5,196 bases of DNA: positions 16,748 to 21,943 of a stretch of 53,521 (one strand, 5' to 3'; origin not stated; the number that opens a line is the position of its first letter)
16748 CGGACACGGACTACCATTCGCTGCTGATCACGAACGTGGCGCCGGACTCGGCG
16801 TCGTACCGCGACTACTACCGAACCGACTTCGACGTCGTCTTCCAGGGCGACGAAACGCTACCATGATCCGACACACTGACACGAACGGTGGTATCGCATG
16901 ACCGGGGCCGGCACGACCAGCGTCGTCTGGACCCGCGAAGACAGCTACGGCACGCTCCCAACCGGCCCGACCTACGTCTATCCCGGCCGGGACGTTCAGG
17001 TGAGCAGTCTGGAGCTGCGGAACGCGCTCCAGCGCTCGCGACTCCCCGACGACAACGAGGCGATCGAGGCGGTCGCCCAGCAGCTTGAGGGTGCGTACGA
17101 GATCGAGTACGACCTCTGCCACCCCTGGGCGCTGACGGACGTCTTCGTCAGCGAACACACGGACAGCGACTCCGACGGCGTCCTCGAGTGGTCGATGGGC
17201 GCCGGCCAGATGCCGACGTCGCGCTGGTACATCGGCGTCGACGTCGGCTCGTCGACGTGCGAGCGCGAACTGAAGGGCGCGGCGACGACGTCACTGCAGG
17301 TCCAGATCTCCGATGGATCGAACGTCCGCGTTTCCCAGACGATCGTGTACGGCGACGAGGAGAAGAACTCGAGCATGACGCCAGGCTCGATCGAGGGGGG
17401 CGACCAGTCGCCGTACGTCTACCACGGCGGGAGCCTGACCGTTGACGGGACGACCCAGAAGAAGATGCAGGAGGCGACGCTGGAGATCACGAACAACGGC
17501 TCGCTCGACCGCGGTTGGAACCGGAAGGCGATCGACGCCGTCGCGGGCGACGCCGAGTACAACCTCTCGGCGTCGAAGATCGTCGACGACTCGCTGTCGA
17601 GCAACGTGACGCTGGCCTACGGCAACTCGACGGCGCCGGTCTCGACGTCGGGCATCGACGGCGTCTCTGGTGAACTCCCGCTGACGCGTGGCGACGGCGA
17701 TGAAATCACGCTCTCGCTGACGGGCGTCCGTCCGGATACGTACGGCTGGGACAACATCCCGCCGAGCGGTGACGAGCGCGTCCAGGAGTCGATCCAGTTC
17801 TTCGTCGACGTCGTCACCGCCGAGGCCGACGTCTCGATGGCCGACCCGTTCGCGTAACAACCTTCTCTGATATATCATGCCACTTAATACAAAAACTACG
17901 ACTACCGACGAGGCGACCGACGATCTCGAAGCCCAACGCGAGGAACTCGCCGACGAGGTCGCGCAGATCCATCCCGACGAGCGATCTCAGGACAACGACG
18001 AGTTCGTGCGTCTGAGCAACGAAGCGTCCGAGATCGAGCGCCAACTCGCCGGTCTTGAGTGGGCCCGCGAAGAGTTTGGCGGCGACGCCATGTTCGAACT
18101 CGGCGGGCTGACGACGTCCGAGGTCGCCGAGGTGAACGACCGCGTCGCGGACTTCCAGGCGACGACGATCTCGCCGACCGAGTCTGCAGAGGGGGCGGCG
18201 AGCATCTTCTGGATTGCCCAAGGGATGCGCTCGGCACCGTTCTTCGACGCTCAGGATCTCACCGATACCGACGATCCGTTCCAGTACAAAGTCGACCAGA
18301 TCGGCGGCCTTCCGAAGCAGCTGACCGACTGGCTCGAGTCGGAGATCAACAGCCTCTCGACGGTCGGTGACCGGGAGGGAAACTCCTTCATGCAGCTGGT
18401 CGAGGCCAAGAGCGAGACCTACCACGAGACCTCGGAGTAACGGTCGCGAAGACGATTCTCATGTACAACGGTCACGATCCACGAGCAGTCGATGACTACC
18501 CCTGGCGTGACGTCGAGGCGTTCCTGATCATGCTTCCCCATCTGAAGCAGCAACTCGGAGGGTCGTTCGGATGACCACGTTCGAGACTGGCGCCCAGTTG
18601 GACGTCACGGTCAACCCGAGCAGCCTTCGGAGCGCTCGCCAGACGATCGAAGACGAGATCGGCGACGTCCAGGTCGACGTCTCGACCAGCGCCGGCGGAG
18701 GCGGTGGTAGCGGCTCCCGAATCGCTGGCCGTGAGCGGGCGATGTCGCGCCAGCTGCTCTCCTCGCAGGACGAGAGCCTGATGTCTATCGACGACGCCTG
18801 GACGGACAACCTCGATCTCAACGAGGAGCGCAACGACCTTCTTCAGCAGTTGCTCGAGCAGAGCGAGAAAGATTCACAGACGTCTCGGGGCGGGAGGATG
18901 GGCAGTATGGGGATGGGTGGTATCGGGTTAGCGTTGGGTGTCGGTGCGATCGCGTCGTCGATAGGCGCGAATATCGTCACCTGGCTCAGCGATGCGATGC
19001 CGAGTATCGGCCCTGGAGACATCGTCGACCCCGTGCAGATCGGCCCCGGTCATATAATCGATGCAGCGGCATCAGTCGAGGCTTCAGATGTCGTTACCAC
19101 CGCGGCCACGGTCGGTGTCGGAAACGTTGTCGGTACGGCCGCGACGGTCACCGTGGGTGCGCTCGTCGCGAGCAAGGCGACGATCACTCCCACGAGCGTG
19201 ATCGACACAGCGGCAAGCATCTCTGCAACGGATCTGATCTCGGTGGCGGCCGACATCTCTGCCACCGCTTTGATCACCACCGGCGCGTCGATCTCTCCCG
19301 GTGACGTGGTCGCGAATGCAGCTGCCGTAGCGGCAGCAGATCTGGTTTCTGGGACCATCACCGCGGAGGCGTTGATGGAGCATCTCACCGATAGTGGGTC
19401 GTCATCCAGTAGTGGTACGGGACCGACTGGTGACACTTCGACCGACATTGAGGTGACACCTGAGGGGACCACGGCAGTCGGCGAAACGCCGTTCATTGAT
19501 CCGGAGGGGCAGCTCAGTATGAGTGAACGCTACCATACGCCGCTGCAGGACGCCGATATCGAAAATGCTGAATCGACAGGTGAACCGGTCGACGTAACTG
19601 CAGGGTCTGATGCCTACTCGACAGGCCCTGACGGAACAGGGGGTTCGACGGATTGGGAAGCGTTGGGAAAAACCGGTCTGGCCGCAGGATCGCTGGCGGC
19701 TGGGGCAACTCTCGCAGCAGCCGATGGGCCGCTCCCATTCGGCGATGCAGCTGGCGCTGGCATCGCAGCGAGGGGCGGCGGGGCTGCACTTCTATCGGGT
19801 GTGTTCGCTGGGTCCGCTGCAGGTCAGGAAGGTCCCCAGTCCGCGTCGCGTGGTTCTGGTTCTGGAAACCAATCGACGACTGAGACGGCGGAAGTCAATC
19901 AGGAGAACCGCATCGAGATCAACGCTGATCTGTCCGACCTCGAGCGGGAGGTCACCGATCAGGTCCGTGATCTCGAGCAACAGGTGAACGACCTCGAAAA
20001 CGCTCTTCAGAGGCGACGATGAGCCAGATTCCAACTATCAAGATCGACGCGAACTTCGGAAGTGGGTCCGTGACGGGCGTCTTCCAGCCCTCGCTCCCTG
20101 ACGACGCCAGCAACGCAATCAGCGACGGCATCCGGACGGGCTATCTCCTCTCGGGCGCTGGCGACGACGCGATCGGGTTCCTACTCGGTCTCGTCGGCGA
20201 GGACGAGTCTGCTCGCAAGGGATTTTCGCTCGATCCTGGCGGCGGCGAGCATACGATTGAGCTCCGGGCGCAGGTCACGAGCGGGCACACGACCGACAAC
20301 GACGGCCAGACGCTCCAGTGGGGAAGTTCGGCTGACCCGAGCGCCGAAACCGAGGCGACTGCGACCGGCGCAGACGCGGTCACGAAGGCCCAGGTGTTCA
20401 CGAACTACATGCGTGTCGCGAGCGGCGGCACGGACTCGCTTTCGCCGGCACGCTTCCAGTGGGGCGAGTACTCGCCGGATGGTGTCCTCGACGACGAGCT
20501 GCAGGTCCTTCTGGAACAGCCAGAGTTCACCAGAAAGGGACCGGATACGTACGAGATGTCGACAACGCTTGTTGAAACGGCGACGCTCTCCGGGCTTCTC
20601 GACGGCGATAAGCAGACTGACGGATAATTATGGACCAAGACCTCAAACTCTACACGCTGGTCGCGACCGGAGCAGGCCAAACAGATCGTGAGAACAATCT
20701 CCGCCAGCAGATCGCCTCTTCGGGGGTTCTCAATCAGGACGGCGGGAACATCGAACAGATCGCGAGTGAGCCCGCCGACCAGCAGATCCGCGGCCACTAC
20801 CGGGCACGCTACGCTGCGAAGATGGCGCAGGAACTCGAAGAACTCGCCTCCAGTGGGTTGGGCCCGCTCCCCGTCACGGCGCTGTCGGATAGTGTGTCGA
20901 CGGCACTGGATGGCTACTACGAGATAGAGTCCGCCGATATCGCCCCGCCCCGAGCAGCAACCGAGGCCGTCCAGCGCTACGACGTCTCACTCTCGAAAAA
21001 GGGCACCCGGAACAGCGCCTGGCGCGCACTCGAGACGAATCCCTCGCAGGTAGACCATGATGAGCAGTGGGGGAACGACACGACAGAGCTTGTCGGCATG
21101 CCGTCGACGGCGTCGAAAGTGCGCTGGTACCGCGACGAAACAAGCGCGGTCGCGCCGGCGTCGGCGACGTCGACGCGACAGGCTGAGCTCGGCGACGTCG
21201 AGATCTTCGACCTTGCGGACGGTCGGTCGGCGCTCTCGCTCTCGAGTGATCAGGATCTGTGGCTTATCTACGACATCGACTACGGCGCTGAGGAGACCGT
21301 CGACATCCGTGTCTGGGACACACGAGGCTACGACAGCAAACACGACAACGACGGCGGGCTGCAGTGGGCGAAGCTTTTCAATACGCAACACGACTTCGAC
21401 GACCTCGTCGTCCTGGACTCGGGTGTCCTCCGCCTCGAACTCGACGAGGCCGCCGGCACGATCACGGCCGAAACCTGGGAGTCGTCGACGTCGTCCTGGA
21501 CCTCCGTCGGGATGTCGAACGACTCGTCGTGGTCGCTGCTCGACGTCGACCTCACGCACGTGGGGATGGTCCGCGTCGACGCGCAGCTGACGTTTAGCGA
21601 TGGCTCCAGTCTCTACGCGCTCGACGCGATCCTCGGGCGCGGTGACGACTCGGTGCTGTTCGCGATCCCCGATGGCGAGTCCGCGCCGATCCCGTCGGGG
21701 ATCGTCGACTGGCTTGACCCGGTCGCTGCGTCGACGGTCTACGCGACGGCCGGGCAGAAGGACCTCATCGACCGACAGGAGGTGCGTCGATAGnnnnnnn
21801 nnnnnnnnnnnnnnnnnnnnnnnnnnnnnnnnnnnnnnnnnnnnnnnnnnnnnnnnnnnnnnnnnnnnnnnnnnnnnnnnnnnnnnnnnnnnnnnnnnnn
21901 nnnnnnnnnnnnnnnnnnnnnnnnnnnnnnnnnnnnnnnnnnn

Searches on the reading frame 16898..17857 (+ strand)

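Call 76: search_protein_families(library=pfam, proteins=[window:16898-17857:+], max_evalue=0.01)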
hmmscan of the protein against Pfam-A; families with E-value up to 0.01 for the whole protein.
window:16898-17857:+ (319 aa): 1 family
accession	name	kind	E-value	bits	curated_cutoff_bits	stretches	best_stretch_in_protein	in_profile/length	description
PF18906.5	Phage_tube_2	-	5e-16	59.5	27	1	7-262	4-251/266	Phage tail tube protein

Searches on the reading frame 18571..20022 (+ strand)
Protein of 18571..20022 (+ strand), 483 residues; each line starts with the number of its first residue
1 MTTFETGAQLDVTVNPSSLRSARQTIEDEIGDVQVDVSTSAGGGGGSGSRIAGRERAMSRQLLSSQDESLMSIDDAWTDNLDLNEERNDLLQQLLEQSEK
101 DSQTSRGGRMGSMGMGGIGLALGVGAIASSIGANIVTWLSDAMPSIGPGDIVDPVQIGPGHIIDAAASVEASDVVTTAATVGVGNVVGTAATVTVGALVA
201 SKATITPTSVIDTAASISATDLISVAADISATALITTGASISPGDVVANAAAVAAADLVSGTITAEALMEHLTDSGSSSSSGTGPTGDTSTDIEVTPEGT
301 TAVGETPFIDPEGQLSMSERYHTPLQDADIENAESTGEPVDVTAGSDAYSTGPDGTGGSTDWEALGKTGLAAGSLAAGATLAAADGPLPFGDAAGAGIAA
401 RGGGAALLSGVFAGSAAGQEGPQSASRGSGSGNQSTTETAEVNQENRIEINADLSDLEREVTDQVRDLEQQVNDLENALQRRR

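Call 43: search_protein_families(library=phrogs, proteins=[window:18571-20022:+], max_evalue=0.01)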
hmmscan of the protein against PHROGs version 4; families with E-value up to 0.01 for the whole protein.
window:18571-20022:+ (483 aa): 1 family
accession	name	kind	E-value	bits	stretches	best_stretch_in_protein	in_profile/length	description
phrog_5353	-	unknown function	0.0052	17.4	1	151-260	59-168/256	-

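Call 76: search_protein_families(library=pfam, proteins=[window:18571-20022:+], max_evalue=0.01)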
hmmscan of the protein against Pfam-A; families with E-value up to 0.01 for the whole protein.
window:18571-20022:+ (483 aa): 0 families

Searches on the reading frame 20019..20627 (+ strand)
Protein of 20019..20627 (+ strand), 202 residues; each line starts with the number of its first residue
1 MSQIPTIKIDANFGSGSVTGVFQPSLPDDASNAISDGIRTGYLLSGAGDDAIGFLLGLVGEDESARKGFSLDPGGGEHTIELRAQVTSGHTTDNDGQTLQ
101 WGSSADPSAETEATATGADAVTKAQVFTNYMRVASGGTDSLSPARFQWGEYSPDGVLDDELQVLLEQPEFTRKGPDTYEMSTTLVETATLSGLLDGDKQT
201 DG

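Call 43: search_protein_families(library=phrogs, proteins=[window:20019-20627:+], max_evalue=0.01)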
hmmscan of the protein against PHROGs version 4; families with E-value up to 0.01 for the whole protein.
window:20019-20627:+ (202 aa): 1 family
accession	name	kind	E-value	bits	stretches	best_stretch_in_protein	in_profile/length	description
phrog_20675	-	unknown function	8.1e-15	56.1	1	7-168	10-171/217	-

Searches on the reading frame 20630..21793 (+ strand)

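Call 43: search_protein_families(library=phrogs, proteins=[window:20630-21793:+], max_evalue=0.01)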
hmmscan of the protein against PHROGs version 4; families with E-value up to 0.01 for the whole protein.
window:20630-21793:+ (387 aa): 1 family
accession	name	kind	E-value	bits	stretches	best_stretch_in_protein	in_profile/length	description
phrog_18406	-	unknown function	8.4e-88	296.3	1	6-387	4-397/397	-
